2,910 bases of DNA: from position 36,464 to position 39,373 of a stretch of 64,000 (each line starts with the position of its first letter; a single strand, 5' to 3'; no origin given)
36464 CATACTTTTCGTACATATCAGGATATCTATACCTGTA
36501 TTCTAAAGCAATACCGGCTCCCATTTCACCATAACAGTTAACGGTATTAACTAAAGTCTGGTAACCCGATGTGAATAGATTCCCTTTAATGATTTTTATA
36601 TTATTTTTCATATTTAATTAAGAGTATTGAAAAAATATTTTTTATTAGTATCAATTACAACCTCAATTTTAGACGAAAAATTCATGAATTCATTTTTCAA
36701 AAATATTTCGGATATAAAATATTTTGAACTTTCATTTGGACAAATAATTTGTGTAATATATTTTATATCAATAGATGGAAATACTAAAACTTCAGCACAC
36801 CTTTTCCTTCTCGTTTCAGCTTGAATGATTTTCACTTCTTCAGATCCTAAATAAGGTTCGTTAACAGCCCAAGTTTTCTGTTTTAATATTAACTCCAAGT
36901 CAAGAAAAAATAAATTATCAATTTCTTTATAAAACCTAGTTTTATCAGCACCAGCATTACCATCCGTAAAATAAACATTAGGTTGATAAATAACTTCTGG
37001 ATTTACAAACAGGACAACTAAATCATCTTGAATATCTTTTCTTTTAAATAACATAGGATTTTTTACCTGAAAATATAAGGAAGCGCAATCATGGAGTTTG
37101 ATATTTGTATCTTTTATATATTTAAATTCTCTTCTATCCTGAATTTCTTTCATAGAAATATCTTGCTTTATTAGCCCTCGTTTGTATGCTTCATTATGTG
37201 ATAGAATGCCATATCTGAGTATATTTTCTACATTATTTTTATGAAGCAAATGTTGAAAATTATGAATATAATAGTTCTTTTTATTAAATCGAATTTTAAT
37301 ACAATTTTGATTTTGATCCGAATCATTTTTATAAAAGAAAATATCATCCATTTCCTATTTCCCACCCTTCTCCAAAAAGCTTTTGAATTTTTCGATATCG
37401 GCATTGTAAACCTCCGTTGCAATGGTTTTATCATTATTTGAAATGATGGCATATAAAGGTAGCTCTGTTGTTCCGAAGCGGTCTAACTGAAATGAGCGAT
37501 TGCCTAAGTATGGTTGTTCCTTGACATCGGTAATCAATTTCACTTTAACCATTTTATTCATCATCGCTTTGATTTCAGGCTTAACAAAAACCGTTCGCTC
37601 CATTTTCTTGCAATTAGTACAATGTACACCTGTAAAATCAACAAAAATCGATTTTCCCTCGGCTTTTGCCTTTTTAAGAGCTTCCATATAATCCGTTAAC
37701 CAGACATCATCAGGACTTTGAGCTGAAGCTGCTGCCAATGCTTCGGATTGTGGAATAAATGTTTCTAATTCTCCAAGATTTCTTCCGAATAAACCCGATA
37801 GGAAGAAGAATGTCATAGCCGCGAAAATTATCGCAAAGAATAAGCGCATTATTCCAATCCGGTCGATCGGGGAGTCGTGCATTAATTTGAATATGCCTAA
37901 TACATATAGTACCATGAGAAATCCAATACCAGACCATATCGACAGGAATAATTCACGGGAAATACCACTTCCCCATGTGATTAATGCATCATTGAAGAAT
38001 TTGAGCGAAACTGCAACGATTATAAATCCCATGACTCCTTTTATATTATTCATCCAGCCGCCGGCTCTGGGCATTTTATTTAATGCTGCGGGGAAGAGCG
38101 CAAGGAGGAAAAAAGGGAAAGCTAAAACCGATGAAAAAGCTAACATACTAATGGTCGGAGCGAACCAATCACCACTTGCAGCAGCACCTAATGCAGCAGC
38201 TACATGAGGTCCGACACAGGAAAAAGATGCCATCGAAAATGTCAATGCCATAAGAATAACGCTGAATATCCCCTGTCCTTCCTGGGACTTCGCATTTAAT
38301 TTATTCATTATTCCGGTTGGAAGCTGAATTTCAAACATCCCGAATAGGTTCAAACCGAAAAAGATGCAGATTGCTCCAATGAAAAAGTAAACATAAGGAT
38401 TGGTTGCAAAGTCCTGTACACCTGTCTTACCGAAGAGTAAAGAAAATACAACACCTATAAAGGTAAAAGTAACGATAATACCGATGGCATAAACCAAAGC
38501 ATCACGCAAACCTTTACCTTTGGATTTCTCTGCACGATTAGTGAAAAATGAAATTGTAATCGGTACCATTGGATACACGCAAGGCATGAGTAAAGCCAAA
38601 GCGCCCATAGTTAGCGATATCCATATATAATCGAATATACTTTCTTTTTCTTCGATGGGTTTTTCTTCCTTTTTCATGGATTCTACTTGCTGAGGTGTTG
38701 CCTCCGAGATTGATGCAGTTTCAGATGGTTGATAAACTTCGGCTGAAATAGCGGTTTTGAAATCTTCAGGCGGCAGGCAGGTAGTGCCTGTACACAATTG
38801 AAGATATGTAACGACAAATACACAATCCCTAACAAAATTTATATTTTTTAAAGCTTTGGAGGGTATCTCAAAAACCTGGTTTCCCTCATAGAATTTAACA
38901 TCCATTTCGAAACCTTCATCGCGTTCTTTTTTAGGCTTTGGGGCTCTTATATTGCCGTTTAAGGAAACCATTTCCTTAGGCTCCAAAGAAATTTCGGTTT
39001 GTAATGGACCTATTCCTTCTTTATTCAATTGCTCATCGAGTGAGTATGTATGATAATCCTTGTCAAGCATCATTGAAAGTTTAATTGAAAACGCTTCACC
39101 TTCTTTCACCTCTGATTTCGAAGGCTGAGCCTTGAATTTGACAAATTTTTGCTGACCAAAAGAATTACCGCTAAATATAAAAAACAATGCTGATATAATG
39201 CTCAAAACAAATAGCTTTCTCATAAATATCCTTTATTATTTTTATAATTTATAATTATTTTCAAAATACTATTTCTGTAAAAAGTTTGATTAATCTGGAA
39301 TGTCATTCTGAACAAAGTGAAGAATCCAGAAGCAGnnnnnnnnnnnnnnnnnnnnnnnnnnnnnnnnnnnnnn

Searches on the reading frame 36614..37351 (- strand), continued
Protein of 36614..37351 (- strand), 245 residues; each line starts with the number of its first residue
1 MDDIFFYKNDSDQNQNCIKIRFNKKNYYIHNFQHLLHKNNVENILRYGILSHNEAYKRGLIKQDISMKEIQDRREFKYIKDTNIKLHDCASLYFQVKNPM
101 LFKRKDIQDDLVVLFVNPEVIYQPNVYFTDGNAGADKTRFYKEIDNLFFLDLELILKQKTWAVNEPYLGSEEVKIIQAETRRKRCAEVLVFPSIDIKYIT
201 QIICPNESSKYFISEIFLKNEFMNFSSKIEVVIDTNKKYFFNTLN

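Call 62: search_protein_families(library=pfam, alignment_id=A6, max_evalue=0.00001)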
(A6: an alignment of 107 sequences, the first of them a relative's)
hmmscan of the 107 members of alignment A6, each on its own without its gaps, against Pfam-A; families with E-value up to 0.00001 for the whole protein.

A. member 1, L101:3002-5311:+ (770 aa): 3 families
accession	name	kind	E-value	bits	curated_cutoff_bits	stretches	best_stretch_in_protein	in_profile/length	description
PF00912.28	Transgly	-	1.7e-48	164.8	27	1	51-227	2-177/178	Transglycosylase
PF00905.27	Transpeptidase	-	5.2e-21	75.6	22.1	1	306-561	2-294/299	Penicillin binding protein transpeptidase domain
PF06832.18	BiPBP_C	-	4e-14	52.7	26.8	1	685-765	9-90/90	Penicillin-Binding Protein C-terminus Family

B. families by the number of members that match (of 107 scanned): 118 families (the first 25 are shown)
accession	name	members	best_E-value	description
PF04851.21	ResIII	6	1.5e-20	Type III restriction enzyme, res subunit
PF01420.25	Methylase_S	6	1.8e-19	Type I restriction modification DNA specificity domain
PF02384.22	N6_Mtase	4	1.9e-90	N-6 DNA Methylase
PF12161.14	HsdM_N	4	6.2e-25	HsdM N-terminal domain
PF18766.7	SWI2_SNF2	3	2.6e-75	SWI2/SNF2 ATPase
PF04313.20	HSDR_N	3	7.7e-46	Type I restriction enzyme R protein N terminus (HSDR_N)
PF00271.37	Helicase_C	3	3.4e-24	Helicase conserved C-terminal domain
PF13245.12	AAA_19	3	2.9e-22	AAA domain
PF22679.2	T1R_D3-like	3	8.3e-20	Type I restriction enzyme subunit R domain 3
PF11867.13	T1RH-like_C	2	2.4e-42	Type I restriction enzyme HindI endonuclease subunit-like, C-terminal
PF00580.27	UvrD-helicase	2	1.1e-40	UvrD/REP helicase N-terminal domain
PF07669.17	Eco57I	2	5.4e-38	Eco57I restriction-modification methylase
PF19935.4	DUF6398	2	3.1e-37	Domain of unknown function (DUF6398)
PF13091.12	PLDc_2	2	3.8e-31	PLD-like domain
PF13604.12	AAA_30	2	3.9e-28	AAA domain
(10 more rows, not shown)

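Call 78: search_solved_structures(query=A8, max_evalue=0.1, show_alignments=1)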
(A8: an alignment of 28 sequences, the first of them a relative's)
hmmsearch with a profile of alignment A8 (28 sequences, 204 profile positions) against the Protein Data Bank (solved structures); distinct sequences matched with E-value up to 0.1: 1.
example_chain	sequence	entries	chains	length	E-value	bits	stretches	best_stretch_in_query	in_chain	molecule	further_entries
7yk3_B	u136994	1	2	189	1.6e-26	96.9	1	21-194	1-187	DNA ADP-ribosyl glycohydrolase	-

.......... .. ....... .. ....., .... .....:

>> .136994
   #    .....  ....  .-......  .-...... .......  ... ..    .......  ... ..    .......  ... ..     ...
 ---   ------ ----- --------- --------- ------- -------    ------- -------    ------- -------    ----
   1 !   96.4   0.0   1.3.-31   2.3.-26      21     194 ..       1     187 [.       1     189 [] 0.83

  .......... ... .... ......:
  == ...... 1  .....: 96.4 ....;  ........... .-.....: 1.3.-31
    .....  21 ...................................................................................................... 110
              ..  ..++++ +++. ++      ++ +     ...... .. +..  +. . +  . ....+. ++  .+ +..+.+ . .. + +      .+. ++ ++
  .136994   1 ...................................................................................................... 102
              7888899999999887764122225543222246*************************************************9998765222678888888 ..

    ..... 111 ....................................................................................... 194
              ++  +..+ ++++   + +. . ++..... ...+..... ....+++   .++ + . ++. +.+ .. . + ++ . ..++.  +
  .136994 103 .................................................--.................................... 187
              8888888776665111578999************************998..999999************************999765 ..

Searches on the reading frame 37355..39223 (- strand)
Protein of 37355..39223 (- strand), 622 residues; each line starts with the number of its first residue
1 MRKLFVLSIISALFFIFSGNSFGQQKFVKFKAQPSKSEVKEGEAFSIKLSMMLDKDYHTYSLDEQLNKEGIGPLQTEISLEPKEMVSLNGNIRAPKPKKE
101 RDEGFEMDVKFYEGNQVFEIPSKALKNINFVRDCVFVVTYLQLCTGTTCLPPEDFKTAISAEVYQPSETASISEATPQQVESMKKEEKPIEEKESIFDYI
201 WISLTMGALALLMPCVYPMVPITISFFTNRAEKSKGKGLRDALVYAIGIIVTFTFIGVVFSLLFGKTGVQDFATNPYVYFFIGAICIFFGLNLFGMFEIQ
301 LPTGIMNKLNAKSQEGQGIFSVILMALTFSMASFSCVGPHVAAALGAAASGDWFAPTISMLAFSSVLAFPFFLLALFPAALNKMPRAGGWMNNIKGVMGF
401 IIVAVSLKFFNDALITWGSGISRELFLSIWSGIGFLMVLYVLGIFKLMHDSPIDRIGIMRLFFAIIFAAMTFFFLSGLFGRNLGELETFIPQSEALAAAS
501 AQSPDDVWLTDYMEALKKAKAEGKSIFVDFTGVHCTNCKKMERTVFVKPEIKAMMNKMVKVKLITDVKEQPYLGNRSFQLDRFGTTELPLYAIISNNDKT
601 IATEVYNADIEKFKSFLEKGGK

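Call 3: search_protein_families(library=pfam, proteins=[window:37355-39223:-], max_evalue=0.01)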
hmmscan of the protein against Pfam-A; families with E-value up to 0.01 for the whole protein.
window:37355-39223:- (622 aa): 5 families
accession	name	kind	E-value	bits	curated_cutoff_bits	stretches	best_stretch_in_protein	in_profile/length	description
PF02683.22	DsbD_TM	-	9.4e-28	97.4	27.1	1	202-409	7-214/219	Cytochrome C biogenesis protein transmembrane domain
PF13899.12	Thioredoxin_7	-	5.2e-11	43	27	1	508-594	2-81/83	Thioredoxin-like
PF11412.14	DsbD_N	-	9.4e-10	39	25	1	33-154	10-112/119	Thiol:disulfide interchange protein DsbD, N-terminal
PF03190.21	Thioredox_DsbH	-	1.3e-08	35.4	27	1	508-608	22-123/163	Protein of unknown function, DUF255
PF13098.12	Thioredoxin_2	-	4e-05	24.3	27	1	519-568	1-55/104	Thioredoxin-like domain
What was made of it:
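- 37355..39223 (-): dsbD (upstream flank, host gene). DsbD_TM, DsbD_N and Thioredoxin_7 domains (call 3).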
